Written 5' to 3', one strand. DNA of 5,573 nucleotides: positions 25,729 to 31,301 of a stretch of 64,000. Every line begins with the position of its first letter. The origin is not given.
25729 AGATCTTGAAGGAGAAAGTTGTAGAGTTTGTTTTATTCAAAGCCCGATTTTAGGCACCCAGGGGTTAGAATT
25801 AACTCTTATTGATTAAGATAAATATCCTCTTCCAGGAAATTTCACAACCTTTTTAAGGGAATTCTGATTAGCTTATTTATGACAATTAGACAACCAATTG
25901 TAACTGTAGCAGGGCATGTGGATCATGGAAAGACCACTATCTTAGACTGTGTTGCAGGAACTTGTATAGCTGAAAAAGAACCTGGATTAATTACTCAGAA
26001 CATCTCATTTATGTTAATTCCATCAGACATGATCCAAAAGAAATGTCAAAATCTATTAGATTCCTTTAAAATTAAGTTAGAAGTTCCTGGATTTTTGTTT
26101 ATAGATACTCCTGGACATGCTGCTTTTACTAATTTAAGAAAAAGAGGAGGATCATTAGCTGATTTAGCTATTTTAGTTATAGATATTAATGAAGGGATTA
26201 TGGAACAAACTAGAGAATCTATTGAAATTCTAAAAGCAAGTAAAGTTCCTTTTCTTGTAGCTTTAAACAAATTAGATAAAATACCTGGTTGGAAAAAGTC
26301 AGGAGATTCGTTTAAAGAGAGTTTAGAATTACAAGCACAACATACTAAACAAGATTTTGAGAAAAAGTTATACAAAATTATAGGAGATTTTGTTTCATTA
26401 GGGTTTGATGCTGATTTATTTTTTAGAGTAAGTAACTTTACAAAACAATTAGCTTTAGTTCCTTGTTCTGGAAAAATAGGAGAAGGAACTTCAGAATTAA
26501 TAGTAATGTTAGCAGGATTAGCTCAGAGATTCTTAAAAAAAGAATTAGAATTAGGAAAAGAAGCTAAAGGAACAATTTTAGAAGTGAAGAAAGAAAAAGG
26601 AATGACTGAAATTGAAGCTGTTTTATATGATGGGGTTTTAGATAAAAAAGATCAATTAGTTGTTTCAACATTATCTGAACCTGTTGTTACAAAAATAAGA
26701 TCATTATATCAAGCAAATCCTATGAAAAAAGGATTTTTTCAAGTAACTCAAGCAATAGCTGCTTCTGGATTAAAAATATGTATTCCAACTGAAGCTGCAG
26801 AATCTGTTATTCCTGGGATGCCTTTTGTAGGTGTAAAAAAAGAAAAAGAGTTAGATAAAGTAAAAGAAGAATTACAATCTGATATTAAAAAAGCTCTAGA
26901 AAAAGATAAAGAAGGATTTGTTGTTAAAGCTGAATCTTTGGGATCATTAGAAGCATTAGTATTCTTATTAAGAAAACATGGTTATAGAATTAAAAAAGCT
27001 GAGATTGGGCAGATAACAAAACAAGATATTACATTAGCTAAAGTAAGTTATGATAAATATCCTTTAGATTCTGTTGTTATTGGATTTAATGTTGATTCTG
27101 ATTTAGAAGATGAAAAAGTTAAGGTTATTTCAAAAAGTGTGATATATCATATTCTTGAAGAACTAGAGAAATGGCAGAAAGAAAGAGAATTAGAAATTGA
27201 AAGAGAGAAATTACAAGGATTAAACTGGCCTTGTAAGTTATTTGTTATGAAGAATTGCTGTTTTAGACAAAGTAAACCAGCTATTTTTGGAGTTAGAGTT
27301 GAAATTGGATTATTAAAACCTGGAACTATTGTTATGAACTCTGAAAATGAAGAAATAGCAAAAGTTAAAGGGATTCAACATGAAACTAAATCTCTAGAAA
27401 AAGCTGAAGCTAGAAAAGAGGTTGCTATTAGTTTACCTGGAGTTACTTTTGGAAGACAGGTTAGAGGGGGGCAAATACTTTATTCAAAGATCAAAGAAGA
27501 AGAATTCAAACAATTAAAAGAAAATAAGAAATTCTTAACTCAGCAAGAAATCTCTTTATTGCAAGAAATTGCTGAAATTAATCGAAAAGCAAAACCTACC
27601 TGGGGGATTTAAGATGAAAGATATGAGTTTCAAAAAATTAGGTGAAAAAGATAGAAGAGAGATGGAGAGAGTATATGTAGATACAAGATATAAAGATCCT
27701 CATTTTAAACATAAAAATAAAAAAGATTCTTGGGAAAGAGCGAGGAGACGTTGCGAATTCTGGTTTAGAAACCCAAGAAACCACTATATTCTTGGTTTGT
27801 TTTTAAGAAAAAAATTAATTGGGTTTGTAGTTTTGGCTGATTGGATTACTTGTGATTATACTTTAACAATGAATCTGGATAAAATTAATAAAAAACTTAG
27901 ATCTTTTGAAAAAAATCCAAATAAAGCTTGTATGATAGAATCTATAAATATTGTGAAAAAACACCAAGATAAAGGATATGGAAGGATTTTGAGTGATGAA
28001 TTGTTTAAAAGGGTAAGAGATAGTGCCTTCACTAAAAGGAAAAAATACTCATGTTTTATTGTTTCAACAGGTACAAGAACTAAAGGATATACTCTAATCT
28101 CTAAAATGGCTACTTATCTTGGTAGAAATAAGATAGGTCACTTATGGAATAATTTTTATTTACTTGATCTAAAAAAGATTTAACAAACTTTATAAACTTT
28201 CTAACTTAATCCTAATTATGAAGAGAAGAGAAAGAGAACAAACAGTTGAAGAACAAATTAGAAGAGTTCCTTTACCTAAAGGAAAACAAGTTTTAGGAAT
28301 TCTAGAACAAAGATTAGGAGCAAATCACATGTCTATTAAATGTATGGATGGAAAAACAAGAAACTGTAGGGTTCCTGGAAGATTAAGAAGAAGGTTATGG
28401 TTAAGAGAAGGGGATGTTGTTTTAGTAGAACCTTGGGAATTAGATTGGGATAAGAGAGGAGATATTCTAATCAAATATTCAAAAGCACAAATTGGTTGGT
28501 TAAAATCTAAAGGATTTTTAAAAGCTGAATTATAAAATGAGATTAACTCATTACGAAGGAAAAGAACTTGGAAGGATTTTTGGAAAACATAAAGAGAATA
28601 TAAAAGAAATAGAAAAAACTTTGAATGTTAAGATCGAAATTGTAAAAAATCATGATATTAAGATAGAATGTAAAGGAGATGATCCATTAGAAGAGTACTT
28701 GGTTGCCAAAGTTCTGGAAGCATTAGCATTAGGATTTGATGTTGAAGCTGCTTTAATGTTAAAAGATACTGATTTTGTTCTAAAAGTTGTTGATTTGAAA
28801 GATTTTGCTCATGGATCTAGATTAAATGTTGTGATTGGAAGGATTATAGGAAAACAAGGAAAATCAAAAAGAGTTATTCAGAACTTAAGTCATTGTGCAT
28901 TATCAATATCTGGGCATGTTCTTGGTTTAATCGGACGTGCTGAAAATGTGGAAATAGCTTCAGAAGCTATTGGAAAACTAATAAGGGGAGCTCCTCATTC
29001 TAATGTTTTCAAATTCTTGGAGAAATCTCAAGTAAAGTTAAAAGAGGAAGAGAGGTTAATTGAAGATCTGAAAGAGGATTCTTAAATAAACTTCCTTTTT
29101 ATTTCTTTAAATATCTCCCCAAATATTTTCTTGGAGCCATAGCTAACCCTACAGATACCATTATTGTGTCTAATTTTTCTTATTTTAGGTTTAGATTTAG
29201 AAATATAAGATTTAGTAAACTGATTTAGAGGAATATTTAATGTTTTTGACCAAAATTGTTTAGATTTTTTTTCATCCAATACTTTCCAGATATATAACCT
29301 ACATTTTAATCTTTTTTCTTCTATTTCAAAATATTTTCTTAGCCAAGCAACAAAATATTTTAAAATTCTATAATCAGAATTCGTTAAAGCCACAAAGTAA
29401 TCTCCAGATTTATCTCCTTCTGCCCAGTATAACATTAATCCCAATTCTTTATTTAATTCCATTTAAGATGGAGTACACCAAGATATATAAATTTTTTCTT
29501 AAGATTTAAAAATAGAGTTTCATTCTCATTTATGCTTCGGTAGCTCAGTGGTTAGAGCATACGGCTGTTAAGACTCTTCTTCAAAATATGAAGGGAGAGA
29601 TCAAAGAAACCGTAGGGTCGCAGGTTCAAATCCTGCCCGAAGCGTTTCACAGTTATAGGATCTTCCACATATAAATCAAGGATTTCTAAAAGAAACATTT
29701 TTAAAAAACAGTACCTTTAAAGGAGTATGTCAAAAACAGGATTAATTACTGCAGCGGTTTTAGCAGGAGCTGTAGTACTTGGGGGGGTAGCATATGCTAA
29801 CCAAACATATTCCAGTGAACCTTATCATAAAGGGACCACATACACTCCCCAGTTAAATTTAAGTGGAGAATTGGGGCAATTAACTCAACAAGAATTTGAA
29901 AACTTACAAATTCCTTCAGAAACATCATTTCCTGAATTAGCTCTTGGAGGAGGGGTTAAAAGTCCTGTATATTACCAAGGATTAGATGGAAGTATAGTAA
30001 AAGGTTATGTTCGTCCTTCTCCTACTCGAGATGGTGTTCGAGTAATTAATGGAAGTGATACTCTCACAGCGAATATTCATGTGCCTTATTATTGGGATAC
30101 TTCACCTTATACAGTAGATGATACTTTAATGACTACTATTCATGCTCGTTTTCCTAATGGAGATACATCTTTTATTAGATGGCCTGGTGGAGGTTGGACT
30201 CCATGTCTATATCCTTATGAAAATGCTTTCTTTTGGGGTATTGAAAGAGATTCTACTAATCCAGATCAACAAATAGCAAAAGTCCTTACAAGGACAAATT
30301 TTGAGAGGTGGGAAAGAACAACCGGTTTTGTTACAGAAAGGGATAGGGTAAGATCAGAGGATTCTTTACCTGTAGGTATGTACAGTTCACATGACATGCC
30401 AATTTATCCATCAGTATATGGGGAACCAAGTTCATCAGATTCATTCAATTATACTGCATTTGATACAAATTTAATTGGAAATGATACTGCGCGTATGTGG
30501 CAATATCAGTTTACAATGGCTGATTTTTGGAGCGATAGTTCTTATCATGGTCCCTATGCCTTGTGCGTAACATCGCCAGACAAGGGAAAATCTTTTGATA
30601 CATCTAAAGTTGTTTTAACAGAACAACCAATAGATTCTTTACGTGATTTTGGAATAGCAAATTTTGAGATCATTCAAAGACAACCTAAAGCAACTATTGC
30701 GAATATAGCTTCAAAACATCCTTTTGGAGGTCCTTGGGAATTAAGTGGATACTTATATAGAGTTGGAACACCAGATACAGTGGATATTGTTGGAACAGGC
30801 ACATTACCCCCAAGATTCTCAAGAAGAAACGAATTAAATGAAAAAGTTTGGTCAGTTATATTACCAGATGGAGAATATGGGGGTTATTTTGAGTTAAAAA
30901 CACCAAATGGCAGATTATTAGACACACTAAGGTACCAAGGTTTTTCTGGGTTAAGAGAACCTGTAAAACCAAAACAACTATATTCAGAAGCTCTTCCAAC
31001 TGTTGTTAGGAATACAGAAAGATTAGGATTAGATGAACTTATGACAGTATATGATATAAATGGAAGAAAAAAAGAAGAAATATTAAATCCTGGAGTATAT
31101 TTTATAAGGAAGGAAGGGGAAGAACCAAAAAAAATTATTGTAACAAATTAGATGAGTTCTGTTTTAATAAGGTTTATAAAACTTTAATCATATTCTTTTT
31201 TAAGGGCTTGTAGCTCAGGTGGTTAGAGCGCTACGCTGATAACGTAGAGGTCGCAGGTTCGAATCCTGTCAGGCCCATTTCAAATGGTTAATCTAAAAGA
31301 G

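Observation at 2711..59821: Two protein-composition classes: about 25 R/G/P/D/E/W-rich ORFans interleaved singly among K/I/N-rich core genes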

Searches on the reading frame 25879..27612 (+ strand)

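Call 16: search_protein_families(library=pfam, max_evalue=0.001, proteins=[window:25879-27612:+])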
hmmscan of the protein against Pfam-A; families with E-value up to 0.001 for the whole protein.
window:25879-27612:+ (577 aa): 5 families
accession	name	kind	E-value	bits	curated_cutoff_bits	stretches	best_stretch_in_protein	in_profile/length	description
PF00009.33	GTP_EFTU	-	3.9e-32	111.8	26.5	1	7-214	5-185/188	Elongation factor Tu GTP binding domain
PF14578.12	GTP_EFTU_D4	-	1.9e-20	73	23.8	1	451-535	2-86/86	Elongation factor Tu domain 4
PF11987.13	IF-2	-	1.3e-14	54.5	27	1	327-429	10-116/117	Translation-initiation factor 2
PF01926.29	MMR_HSR1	-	7.9e-07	29.6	21.9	1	8-131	2-113/113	50S ribosome-binding GTPase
PF03144.31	GTP_EFTU_D2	-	1.8e-06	28.7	30.3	0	470-533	4-71/73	Elongation factor Tu domain 2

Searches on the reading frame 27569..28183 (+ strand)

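Call 16: search_protein_families(library=pfam, max_evalue=0.001, proteins=[window:27569-28183:+])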
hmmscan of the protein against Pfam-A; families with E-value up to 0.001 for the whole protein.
window:27569-28183:+ (204 aa): 1 family
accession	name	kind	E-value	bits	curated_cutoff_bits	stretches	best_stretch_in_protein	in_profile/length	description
PF00583.31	Acetyltransf_1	-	2e-05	25.3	20.7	1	53-154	14-93/116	Acetyltransferase (GNAT) family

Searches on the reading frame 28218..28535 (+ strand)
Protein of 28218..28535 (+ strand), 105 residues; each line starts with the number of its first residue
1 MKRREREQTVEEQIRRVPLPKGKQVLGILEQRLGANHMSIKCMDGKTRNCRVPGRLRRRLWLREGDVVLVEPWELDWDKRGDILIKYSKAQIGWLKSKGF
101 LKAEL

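Call 12: search_protein_families(library=pfam, max_evalue=0.01, proteins=[window:28218-28535:+])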
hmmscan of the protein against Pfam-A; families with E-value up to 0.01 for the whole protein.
window:28218-28535:+ (105 aa): 1 family
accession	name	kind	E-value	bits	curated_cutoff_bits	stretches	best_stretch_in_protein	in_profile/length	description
PF01176.25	eIF-1a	-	5.8e-18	64.7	30.2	1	24-84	2-62/64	Translation initiation factor 1A / IF-1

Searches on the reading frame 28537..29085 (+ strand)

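Call 16: search_protein_families(library=pfam, max_evalue=0.001, proteins=[window:28537-29085:+])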
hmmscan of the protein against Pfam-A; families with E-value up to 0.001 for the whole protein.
window:28537-29085:+ (182 aa): 3 families
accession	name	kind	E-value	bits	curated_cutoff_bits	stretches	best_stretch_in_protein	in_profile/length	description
PF22891.2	KH_PNO1_2nd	-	9.5e-12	45.3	27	1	85-161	8-83/90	Eukaryotic type KH-domain (KH-domain type I) (327.11.2)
PF00013.35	KH_1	-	2.8e-10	40.2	21.5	1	11-47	11-52/66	KH domain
PF22675.2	KH-I_KHDC4-BBP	-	2.1e-05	24.8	30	0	99-134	7-42/76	KHDC4/BBP-like, KH-domain type I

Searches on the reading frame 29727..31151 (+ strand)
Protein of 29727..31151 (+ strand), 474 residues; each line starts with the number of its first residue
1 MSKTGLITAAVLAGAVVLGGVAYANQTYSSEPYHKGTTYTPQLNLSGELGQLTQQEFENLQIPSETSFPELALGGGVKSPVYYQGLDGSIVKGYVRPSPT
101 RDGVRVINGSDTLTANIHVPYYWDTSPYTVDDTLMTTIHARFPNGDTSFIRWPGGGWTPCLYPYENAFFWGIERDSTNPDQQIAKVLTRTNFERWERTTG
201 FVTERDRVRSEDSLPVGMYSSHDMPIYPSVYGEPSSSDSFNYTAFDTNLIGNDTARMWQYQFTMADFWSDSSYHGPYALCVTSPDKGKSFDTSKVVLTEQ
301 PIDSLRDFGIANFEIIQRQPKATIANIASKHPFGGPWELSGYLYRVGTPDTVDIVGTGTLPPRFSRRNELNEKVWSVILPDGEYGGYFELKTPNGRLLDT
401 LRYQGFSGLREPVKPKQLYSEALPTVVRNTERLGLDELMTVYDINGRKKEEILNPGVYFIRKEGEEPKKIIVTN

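Call 8: find_encoding_contigs(protein=window:29727-31151:+, flank=10000, max_places=4)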
Protein window:29727-31151:+ (474 aa): no gene with exactly this product is on record in the collection.

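Call 10: search_protein_families(library=pfam, max_evalue=0.01, proteins=[window:29727-31151:+])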
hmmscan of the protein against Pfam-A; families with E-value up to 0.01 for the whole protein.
window:29727-31151:+ (474 aa): 0 families

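Call 69: search_protein_families(library=phrogs, max_evalue=0.01, proteins=[window:29727-31151:+])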
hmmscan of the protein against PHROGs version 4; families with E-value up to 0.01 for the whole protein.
window:29727-31151:+ (474 aa): 0 families

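Call 82: search_protein_families(library=padloc, max_evalue=0.01, proteins=[window:29727-31151:+])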
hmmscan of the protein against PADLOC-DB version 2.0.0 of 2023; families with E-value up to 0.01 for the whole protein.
window:29727-31151:+ (474 aa): 0 families

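Call 83: search_protein_families(library=ncbifam, max_evalue=0.01, proteins=[window:29727-31151:+])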
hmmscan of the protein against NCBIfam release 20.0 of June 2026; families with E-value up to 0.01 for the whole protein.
window:29727-31151:+ (474 aa): 0 families

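Call 84: find_homologous_proteins(query=window:29727-31151:+, max_evalue=0.001)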
Query window:29727-31151:+ (474 aa): 1 proteins with E <= 0.001 among 8000 candidates.
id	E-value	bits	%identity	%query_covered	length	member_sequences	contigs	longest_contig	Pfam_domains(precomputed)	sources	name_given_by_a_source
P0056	0.0e+0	1105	100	100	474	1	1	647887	-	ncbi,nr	ncbi:MAG: hypothetical protein JSW08_01525 [archaeon]|nr:MAG: hypothetical protein JSW08_01525 [arch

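Call 90: search_solved_structures(query=window:29727-31151:+, max_evalue=1)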
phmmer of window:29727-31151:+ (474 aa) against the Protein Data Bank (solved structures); distinct sequences matched with E-value up to 1: 1.
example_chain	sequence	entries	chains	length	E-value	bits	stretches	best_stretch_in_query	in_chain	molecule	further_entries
8jiw_BR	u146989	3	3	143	0.92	11.4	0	289-336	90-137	40S ribosomal protein S17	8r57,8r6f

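Call 94: find_related_loci(query=window:29727-31151:+, collection=viral_contigs, flank=8000)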
Query window:29727-31151:+ (474 aa) in viral_contigs; peptide patterns used: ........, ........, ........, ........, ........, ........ (x = any residue, [..] = any of these).
18 stretches matched a pattern, but none encodes a relative of the query by tblastn (E <= 1e-3).
